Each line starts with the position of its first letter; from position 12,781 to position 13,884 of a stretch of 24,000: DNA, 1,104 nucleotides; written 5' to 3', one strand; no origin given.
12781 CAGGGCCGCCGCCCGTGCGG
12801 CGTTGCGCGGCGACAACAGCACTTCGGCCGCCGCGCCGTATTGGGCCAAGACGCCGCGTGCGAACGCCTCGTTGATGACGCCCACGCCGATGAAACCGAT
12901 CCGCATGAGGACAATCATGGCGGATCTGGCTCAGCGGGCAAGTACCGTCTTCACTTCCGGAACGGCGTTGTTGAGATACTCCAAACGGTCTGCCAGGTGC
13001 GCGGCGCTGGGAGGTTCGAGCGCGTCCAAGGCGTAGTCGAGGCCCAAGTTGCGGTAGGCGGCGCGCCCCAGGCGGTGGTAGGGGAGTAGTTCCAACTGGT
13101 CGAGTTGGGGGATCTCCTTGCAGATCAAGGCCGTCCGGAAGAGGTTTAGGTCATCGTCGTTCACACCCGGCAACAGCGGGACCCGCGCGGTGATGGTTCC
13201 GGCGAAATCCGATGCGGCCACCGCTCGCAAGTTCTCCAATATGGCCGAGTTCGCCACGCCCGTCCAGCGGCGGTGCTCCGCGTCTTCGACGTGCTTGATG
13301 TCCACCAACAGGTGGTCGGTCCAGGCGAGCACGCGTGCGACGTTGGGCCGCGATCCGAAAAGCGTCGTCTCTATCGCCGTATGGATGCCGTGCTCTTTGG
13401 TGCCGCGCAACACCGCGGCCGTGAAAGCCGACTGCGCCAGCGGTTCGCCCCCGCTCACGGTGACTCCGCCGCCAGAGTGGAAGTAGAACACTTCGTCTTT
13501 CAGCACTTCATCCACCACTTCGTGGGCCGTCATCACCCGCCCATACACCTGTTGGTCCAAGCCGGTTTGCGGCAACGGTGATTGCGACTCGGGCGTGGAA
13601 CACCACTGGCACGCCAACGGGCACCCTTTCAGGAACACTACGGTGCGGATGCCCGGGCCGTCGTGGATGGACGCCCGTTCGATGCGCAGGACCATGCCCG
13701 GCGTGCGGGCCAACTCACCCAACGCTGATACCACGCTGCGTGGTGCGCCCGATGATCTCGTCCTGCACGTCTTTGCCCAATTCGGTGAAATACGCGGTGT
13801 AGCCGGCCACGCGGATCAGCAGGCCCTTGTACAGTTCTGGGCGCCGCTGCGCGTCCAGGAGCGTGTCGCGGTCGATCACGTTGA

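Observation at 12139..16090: GRE + activase + P5C-reductase-family operon: a hydroxyproline-dehydratase-like module of uncertain specificity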

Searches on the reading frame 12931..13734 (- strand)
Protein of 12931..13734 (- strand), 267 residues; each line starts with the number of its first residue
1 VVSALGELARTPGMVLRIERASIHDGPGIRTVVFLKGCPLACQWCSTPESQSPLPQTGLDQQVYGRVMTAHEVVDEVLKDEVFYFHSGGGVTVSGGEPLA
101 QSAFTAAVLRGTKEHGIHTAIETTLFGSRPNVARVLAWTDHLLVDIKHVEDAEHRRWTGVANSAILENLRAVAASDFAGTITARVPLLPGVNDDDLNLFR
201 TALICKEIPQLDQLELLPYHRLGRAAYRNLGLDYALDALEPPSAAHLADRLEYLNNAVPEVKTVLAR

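Call 7: search_protein_families(library=ncbifam, proteins=[window:12931-13734:-], max_evalue=0.00001)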
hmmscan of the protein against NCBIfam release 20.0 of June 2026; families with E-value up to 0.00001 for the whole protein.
window:12931-13734:- (267 aa): 15 families
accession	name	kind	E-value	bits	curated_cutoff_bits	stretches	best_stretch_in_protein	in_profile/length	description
TIGR02494.1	PFLE_PFLC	subfamily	3.1e-75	253.2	174.35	2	62-249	98-284/293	glycyl-radical enzyme activating protein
NF048010.1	SfplDhtActHpsHDes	equivalog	2.5e-70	236.6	430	2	61-240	105-284/298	(2S)-3-sulfopropanediol dehydratase activating enzyme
NF043069.1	T4HPD_activ_SAM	equivalog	8.2e-66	222.4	425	2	61-257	97-291/299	trans-4-hydroxy-L-proline dehydratase activase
NF033719.1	ind_deCO2_activ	equivalog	2.6e-64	217.4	425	2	62-249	105-288/302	indoleacetate decarboxylase activase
NF048008.1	SfplDhtActHpfHKleb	equivalog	1.4e-61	208.5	500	2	63-240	102-279/308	(2S)-3-sulfopropanediol dehydratase activating enzyme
NF033717.2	HPDL_rSAM_activ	equivalog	6.8e-58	196.3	420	2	64-248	108-290/311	4-hydroxyphenylacetate decarboxylase activase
TIGR04395.1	cutC_activ_rSAM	equivalog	1.1e-57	195.7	360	2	62-239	104-282/309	choline TMA-lyase-activating enzyme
TIGR02493.1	PFLA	equivalog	3.1e-52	177.3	231.75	1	18-249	5-227/235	pyruvate formate-lyase-activating protein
NF007483.0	PRK10076.1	equivalog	1.3e-50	172.2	326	2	64-257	94-284/292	[formate-C-acetyltransferase]-activating enzyme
TIGR04003.1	rSAM_BssD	equivalog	1.8e-43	148.9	496.45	2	62-232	102-272/314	[benzylsuccinate synthase]-activating enzyme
NF008356.0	PRK11145.1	equivalog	5e-41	140.6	375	1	17-248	9-231/246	pyruvate formate lyase 1-activating protein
TIGR04041.1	activase_YjjW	hypoth_equivalog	6.5e-26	91.4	250.2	2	67-223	92-242/276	YjjW family glycine radical enzyme activase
TIGR02495.1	NrdG2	equivalog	1.8e-10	40.5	131.15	1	21-177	8-155/193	anaerobic ribonucleoside-triphosphate reductase activating protein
TIGR02491.1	NrdG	equivalog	1.2e-09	38.2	126.1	1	16-104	3-80/154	anaerobic ribonucleoside-triphosphate reductase activating protein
TIGR04349.1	rSAM_QueE_gams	hypoth_equivalog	1.2e-07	31.6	300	1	30-156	20-125/210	7-carboxy-7-deazaguanine synthase QueE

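Call 8: search_protein_families(library=pfam, proteins=[window:12931-13734:-], max_evalue=0.00001)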
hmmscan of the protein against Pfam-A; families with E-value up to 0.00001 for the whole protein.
window:12931-13734:- (267 aa): 2 families
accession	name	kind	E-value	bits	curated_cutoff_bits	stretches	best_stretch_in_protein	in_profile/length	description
PF04055.27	Radical_SAM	-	1.6e-17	64.6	29.5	1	33-196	2-159/166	Radical SAM superfamily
PF13353.11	Fer4_12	-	3.9e-12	47.1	22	1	25-164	2-135/137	4Fe-4S single cluster domain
